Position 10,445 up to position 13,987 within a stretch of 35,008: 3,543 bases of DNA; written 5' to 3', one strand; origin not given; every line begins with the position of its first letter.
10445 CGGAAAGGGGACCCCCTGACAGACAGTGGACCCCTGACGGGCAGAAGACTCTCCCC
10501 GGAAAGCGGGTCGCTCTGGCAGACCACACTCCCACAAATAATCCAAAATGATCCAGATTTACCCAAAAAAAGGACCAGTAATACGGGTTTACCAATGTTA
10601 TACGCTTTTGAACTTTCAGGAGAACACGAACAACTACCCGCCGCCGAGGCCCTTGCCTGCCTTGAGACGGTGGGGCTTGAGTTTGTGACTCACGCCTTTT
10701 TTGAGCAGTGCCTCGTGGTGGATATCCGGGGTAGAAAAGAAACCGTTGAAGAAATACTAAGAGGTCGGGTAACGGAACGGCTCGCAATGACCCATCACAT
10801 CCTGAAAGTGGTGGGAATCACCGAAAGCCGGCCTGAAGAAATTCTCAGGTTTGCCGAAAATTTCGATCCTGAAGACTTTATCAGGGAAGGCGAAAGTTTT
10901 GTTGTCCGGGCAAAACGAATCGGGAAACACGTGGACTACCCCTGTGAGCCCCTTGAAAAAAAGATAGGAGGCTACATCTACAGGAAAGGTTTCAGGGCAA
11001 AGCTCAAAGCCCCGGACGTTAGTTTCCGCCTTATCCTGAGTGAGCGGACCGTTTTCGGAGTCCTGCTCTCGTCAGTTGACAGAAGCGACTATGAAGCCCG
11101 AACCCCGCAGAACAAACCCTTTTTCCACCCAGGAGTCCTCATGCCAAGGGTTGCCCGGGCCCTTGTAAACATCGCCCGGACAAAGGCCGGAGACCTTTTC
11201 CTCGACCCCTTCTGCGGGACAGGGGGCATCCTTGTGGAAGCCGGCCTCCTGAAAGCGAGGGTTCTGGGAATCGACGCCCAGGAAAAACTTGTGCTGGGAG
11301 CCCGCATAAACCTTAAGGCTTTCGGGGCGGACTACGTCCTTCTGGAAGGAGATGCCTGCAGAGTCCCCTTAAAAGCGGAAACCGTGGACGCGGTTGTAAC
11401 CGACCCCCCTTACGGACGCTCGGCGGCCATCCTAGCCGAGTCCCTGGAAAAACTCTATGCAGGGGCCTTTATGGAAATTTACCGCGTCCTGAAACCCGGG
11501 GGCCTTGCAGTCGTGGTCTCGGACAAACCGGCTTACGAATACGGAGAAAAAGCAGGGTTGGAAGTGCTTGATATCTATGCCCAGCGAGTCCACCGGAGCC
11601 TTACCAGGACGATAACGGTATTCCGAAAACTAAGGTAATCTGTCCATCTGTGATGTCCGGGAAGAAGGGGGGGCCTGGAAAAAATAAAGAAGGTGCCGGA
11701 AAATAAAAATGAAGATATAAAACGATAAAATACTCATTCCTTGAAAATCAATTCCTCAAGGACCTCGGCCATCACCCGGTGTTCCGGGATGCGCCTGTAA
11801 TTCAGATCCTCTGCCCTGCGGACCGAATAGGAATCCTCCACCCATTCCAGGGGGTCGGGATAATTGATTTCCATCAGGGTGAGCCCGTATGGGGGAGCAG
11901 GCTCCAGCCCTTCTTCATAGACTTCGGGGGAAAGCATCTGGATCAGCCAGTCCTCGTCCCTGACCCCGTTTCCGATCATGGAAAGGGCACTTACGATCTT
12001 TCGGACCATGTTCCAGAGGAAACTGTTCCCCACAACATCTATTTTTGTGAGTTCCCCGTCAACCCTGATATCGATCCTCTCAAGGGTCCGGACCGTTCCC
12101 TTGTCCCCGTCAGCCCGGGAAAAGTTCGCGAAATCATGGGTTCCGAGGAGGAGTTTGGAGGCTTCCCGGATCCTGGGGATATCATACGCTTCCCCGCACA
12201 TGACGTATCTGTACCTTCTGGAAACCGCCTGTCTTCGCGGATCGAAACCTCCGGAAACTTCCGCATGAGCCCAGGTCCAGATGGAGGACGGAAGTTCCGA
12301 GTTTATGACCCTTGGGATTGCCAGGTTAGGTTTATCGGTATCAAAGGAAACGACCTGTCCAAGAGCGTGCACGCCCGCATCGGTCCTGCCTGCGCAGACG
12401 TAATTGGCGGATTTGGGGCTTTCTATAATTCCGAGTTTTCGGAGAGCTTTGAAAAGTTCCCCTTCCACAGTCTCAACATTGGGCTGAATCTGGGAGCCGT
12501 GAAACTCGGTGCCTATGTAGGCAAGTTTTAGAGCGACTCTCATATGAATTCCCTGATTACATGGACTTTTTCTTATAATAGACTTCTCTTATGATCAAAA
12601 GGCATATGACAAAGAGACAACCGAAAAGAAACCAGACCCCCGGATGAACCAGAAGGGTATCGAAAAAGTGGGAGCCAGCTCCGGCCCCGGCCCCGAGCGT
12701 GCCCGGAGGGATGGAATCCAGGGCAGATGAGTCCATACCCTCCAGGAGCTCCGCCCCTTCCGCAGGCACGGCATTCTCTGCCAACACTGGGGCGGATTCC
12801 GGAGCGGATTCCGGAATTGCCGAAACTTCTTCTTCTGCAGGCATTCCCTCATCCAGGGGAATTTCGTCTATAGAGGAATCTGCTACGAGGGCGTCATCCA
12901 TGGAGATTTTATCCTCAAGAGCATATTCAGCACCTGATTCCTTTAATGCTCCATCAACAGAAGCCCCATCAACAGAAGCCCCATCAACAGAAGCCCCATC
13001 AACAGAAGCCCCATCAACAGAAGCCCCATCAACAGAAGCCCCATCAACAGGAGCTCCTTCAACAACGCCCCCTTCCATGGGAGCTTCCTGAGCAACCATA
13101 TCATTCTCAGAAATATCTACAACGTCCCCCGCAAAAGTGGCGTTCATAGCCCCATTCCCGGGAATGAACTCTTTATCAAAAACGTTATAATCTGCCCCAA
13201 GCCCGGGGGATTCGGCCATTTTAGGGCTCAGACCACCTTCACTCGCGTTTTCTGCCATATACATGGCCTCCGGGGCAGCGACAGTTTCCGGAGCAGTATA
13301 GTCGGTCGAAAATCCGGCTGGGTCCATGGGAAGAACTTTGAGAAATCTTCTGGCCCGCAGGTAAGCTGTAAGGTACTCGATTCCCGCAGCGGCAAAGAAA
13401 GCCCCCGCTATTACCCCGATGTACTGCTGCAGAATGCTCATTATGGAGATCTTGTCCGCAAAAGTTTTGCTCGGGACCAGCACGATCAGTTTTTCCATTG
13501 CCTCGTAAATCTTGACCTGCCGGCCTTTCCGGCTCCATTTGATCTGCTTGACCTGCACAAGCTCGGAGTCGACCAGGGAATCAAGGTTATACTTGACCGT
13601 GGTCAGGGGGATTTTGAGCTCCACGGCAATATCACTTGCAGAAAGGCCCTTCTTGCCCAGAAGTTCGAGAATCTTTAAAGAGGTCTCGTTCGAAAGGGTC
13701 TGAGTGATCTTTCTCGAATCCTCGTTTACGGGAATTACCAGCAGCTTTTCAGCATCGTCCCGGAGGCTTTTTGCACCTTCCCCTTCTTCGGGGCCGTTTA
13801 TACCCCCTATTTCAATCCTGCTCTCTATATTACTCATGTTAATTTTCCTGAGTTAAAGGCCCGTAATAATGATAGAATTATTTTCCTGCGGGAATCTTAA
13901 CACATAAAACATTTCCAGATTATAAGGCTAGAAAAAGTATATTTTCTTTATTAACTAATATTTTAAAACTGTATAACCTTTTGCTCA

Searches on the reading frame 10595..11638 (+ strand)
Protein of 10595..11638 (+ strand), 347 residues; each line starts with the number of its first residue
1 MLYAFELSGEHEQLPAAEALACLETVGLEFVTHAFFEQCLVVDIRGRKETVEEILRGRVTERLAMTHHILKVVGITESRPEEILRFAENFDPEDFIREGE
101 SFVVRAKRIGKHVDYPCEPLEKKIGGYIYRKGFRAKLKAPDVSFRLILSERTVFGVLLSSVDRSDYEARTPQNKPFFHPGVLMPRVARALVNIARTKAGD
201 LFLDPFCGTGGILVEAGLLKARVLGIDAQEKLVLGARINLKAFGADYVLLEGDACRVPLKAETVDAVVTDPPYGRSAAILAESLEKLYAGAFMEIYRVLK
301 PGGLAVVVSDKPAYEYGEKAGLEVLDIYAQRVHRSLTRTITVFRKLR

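Call 43: search_protein_families(library=pfam, proteins=[window:10595-11638:+], max_evalue=0.00001)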
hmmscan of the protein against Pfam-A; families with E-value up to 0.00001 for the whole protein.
window:10595-11638:+ (347 aa): 6 families
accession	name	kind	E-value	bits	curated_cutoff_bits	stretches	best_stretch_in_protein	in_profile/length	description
PF01170.24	UPF0020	-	8.5e-29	101.1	22.3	1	172-338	2-195/197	RMKL-like, methyltransferase domain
PF01555.25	N6_N4_Mtase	-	1.9e-11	44.8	26.7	1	176-233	160-216/221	DNA methylase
PF08241.18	Methyltransf_11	-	1.1e-09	39.3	21.2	1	204-306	2-94/95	Methyltransferase domain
PF13649.12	Methyltransf_25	-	1.4e-09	38.9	27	1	203-303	2-97/97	Methyltransferase domain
PF13847.12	Methyltransf_31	-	1.5e-08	34.9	27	1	199-309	4-111/145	Methyltransferase domain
PF03602.21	Cons_hypoth95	-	1.8e-06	28.2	24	1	185-309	27-152/182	Conserved hypothetical protein 95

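Call 79: search_protein_families(library=padloc, proteins=[window:10595-11638:+], max_evalue=0.001)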
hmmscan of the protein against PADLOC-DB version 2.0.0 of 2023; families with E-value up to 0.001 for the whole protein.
window:10595-11638:+ (347 aa): 30 families (the best 25 are shown)
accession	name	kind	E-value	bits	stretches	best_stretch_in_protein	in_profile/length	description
PDLC04134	mad2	-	2.1e-25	87.5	1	184-318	277-405/492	mads_2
PDLC03380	MTase_II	-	8.9e-09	33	1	178-238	37-96/393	Type II methyltransferase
PDLC03353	MTase_II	-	2.5e-08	31.8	1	177-233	188-243/260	Type II methyltransferase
PDLC03228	MTase_II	-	2.7e-08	31.9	0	259-306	16-69/227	Type II methyltransferase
PDLC03376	MTase_II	-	9.3e-08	30.2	1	182-328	41-203/249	Type II methyltransferase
PDLC03299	MTase_II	-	1.7e-07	29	1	166-233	188-250/296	Type II methyltransferase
PDLC03322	MTase_II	-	2.5e-07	27.9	1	178-227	42-93/446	Type II methyltransferase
PDLC03371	MTase_II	-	3.8e-07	27.9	1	194-237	206-249/260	Type II methyltransferase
PDLC03339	MTase_II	-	4.9e-07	26.8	1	190-234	222-265/399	Type II methyltransferase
PDLC03350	MTase_II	-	4.8e-06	24.2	0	178-234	234-289/312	Type II methyltransferase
PDLC03283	MTase_II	-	6.7e-06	23.6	0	198-235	229-266/352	Type II methyltransferase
PDLC03387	MTase_II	-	7.8e-06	23.2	1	178-233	214-268/289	Type II methyltransferase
PDLC03354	MTase_II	-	1.3e-05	22.4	1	196-233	338-375/425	Type II methyltransferase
PDLC03369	MTase_II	-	1.4e-05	22.1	1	180-228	122-170/532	Type II methyltransferase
PDLC03026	MTase_I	-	2.7e-05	21.5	0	187-217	152-182/487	Type I methyltransferase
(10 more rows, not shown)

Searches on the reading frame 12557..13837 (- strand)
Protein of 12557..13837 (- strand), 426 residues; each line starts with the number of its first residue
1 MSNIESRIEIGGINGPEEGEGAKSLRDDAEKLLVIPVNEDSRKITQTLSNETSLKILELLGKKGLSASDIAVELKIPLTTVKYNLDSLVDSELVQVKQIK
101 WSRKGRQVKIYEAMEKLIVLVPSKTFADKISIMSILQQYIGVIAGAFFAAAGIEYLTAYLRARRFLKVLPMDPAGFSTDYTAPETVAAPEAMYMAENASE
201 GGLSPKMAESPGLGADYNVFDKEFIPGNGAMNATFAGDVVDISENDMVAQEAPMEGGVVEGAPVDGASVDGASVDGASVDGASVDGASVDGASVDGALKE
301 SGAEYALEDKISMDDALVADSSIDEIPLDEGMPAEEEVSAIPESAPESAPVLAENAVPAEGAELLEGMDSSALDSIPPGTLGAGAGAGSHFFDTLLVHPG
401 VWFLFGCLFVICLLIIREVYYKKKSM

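Call 43: search_protein_families(library=pfam, proteins=[window:12557-13837:-], max_evalue=0.00001)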
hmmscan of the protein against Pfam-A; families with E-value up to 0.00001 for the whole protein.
window:12557-13837:- (426 aa): 1 family
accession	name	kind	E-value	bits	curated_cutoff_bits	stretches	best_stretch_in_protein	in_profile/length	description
PF12840.13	HTH_20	-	1.1e-09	38.5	27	1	48-95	1-49/51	Helix-turn-helix domain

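Call 79: search_protein_families(library=padloc, proteins=[window:12557-13837:-], max_evalue=0.001)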
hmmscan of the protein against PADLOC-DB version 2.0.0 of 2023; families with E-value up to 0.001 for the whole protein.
window:12557-13837:- (426 aa): 6 families
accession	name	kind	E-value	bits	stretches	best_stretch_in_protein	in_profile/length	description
PDLC01438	Csa3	-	9.9e-09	33.6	1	36-115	133-203/305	"CAS-I,CAS-II,CAS-III,CAS-IV,CAS-V,CAS-VI; associated_signaling"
PDLC01720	Csa3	-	1.6e-06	26.6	1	38-118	12-103/118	Csa3_1_CAS-I-II-III-IV-V-VI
PDLC01848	CARF3--CARF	-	2e-06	25.6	1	45-106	132-190/197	-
PDLC01434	CasR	-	0.0001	20.2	1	47-100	125-176/191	"CAS-I,CAS-II,CAS-III,CAS-IV,CAS-V,CAS-VI; associated_signaling"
PDLC01268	CasR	-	0.0002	19.3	1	48-100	122-173/179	"CAS-I,CAS-II,CAS-III,CAS-IV,CAS-V,CAS-VI; associated_signaling"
PDLC01879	CARF3--CARF_TM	-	0.00071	17.3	1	49-111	154-210/222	-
